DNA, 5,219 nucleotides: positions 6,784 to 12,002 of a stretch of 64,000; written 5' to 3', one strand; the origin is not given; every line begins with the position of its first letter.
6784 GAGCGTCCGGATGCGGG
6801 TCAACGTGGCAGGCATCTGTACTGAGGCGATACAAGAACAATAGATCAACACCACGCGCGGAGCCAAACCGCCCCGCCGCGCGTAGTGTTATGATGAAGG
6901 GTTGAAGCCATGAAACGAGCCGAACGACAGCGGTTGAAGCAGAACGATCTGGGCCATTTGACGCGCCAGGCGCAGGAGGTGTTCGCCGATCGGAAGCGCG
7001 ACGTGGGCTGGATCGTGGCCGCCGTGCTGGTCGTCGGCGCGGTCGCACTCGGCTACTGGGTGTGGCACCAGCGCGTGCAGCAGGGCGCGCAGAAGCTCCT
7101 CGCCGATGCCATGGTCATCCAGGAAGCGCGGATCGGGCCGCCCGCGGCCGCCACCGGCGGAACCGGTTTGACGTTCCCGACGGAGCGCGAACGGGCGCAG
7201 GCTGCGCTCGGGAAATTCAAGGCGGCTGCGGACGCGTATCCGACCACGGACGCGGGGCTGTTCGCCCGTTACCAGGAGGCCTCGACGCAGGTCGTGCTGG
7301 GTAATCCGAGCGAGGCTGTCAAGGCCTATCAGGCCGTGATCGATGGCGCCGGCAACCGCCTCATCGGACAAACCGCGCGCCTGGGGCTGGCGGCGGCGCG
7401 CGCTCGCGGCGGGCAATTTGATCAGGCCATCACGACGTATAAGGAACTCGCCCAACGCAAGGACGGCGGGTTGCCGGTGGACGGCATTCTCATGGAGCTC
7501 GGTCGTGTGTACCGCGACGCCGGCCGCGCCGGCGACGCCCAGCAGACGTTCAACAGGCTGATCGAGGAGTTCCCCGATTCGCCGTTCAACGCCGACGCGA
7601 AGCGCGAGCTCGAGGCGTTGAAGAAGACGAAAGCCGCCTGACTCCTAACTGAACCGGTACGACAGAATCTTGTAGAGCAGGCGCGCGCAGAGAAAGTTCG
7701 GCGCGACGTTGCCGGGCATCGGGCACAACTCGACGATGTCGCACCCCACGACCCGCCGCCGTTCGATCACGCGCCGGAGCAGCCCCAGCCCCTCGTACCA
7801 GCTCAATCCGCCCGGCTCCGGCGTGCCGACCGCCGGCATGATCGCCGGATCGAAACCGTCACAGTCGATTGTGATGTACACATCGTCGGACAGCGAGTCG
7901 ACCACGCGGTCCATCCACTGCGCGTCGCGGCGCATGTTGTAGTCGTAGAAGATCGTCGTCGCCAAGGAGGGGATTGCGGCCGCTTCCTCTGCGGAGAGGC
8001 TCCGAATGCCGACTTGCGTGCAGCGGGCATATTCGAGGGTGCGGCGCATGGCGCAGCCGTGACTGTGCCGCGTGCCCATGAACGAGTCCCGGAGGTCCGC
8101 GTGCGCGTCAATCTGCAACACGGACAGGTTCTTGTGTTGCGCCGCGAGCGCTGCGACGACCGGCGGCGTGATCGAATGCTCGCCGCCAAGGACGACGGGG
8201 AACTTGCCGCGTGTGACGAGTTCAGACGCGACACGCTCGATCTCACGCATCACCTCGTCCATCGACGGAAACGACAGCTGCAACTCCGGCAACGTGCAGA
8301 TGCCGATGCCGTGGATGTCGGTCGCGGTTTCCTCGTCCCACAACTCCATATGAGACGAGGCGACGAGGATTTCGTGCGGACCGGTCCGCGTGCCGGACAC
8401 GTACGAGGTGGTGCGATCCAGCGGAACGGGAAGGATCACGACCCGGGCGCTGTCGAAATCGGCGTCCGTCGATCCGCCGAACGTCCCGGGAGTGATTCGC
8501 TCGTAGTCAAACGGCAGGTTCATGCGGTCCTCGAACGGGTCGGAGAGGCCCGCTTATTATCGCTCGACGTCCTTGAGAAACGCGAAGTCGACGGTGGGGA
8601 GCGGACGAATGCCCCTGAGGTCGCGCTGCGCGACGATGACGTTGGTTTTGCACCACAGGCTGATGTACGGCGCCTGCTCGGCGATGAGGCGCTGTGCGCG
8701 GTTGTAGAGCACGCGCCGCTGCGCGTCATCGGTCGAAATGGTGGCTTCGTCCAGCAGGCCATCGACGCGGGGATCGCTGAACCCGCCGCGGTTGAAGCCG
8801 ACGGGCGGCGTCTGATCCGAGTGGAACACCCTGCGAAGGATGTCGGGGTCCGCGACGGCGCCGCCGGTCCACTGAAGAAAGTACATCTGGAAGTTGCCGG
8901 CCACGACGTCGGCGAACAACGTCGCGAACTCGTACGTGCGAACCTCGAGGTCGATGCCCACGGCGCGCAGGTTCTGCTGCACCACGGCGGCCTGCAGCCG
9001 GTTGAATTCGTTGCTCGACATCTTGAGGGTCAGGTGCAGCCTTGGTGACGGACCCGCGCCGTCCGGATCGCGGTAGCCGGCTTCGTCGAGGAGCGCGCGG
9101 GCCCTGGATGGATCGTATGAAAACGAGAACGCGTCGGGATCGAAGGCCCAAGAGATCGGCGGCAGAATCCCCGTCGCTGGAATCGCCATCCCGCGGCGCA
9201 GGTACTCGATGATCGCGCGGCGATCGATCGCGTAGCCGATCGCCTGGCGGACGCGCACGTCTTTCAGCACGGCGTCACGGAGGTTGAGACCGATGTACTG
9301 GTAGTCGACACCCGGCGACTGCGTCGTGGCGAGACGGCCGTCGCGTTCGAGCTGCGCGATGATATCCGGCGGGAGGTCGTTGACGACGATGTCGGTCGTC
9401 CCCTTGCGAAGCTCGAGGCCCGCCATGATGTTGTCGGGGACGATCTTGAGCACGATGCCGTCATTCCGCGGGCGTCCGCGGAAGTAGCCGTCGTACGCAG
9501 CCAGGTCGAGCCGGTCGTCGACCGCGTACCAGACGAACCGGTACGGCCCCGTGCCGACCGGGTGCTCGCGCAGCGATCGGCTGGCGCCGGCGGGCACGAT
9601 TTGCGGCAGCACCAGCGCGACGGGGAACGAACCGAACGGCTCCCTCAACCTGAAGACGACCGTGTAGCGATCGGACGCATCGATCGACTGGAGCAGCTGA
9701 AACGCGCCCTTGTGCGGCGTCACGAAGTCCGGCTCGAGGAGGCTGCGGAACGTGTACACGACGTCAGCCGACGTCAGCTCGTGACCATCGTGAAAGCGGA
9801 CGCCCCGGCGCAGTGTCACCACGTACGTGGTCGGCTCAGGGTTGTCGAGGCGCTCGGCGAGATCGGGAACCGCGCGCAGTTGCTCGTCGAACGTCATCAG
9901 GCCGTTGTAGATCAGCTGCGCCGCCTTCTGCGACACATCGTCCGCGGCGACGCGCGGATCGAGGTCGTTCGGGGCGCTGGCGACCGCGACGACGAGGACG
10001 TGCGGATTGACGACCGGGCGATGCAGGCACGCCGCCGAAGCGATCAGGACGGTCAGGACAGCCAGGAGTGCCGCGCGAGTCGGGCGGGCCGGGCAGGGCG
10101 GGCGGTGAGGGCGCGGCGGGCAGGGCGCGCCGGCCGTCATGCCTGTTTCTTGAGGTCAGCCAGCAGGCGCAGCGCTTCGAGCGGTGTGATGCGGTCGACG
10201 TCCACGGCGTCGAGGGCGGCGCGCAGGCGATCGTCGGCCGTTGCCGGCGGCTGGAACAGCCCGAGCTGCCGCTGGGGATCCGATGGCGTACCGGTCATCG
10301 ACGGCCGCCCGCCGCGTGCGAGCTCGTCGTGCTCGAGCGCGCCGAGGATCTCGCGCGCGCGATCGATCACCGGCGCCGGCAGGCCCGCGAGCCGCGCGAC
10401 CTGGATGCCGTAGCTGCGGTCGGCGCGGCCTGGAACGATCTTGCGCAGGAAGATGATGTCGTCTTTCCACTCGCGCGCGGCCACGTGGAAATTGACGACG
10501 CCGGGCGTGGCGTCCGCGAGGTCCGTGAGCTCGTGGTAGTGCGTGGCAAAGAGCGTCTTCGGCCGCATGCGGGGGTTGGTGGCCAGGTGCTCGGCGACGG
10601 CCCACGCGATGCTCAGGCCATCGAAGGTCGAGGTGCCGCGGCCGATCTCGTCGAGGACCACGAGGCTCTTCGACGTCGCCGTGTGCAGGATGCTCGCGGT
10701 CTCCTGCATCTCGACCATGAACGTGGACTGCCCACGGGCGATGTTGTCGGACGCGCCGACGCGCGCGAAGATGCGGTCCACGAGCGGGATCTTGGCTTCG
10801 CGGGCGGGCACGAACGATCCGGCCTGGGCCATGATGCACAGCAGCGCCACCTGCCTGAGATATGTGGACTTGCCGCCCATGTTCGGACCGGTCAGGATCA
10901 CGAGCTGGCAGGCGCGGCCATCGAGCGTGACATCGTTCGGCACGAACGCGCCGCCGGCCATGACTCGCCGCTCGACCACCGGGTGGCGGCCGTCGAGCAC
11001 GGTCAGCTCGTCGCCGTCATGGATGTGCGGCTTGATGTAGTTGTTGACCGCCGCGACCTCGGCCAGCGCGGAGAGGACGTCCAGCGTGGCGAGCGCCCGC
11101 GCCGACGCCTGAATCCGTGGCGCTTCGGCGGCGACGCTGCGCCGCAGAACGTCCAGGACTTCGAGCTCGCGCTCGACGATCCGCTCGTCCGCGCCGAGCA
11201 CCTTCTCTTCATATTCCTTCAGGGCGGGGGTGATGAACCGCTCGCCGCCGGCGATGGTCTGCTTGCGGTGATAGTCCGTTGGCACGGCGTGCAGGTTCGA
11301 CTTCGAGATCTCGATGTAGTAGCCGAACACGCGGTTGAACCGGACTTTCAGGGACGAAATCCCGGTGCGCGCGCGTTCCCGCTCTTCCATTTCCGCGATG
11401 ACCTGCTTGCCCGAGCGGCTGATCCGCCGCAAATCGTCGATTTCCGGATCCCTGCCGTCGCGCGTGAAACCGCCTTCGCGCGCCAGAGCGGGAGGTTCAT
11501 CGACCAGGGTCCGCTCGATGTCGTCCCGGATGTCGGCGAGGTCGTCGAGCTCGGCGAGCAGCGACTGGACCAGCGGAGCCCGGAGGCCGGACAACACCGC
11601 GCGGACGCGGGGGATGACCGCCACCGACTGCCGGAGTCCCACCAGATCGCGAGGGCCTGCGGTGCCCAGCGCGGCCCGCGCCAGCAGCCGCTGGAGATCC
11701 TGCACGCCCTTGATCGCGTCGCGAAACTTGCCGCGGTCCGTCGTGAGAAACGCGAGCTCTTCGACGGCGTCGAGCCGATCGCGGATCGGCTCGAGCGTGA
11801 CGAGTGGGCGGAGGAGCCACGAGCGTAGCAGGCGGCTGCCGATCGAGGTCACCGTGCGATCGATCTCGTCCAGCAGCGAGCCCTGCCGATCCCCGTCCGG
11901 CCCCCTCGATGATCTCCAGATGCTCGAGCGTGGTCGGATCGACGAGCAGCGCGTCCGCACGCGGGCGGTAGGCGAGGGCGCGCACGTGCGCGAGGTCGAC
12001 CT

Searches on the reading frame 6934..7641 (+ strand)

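Call 24: search_protein_families(library=pfam, proteins=[window:6934-7641:+], max_evalue=0.00001)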
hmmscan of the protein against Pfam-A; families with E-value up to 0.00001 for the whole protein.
window:6934-7641:+ (235 aa): 7 families
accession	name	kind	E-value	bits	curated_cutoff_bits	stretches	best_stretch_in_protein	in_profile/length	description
PF13174.12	TPR_6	-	1.9e-11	44.2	26.3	0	186-216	3-33/33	Tetratricopeptide repeat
PF13432.12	TPR_16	-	1.5e-10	41.8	32.7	0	113-177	1-62/65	Tetratricopeptide repeat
PF13428.12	TPR_14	-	3.8e-09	36.8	23.5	0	185-217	3-35/44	Tetratricopeptide repeat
PF07719.23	TPR_2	-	1.6e-08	34.5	27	0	186-215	4-33/34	Tetratricopeptide repeat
PF13525.12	YfiO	-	6.8e-08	33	25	1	187-232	97-139/203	Outer membrane lipoprotein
PF09976.15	TPR_21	-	7.2e-08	32.8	25.5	1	27-209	13-172/193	Tetratricopeptide repeat-like domain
PF14559.12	TPR_19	-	1.1e-07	32.5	25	0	123-176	5-55/68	Tetratricopeptide repeat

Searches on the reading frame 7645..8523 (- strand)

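Call 24: search_protein_families(library=pfam, proteins=[window:7645-8523:-], max_evalue=0.00001)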
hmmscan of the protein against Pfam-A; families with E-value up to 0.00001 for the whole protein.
window:7645-8523:- (292 aa): 1 family
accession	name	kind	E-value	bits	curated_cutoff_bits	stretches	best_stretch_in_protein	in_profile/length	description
PF00491.26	Arginase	-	3e-67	227.5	22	1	27-285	2-276/280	Arginase family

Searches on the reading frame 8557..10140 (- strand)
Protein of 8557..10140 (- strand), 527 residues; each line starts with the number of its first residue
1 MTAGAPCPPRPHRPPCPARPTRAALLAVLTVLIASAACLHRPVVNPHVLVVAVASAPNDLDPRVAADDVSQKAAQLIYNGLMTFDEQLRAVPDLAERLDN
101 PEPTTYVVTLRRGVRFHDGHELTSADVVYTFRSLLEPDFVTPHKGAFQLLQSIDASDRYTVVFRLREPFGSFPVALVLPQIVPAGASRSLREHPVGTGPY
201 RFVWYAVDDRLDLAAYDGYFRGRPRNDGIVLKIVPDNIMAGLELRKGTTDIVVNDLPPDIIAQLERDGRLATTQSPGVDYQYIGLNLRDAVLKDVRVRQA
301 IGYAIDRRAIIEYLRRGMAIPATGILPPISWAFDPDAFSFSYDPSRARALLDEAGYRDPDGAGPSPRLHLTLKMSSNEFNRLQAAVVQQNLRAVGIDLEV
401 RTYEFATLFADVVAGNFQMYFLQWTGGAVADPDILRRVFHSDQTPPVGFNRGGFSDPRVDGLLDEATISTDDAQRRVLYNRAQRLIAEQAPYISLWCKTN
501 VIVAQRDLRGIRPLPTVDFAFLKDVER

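Call 24: search_protein_families(library=pfam, proteins=[window:8557-10140:-], max_evalue=0.00001)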
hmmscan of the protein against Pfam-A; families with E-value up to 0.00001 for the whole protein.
window:8557-10140:- (527 aa): 1 family
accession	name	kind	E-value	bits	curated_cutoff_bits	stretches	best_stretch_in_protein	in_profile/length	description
PF00496.27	SBP_bac_5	-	2.5e-83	280.7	32.4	1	91-442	3-364/368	Bacterial extracellular solute-binding proteins, family 5 Middle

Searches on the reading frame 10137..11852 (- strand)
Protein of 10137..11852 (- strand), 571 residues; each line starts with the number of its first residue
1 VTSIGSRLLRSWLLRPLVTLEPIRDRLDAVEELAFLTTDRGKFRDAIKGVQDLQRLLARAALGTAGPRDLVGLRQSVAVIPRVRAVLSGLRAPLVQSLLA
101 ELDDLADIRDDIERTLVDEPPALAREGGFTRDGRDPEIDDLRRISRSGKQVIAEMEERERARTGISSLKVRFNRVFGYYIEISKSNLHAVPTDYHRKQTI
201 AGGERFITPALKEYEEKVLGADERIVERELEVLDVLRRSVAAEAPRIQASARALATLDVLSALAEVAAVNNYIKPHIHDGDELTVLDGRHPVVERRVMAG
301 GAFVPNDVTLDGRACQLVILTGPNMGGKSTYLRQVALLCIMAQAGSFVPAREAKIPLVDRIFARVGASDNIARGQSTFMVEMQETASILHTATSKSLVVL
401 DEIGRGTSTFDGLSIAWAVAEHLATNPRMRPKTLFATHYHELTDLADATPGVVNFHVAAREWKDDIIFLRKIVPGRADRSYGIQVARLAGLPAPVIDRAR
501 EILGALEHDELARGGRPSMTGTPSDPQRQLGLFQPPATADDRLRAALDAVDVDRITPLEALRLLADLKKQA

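Call 24: search_protein_families(library=pfam, proteins=[window:10137-11852:-], max_evalue=0.00001)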
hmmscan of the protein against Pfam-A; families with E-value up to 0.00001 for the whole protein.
window:10137-11852:- (571 aa): 3 families
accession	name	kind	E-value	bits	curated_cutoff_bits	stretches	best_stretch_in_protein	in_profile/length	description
PF00488.27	MutS_V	-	2.7e-85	285.5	30.2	1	318-507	1-188/188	MutS domain V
PF05192.23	MutS_III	-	8.9e-37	127.7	34.1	1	2-264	30-194/194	MutS domain III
PF05190.23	MutS_IV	-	8.1e-28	97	22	1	134-223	2-91/92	MutS family domain IV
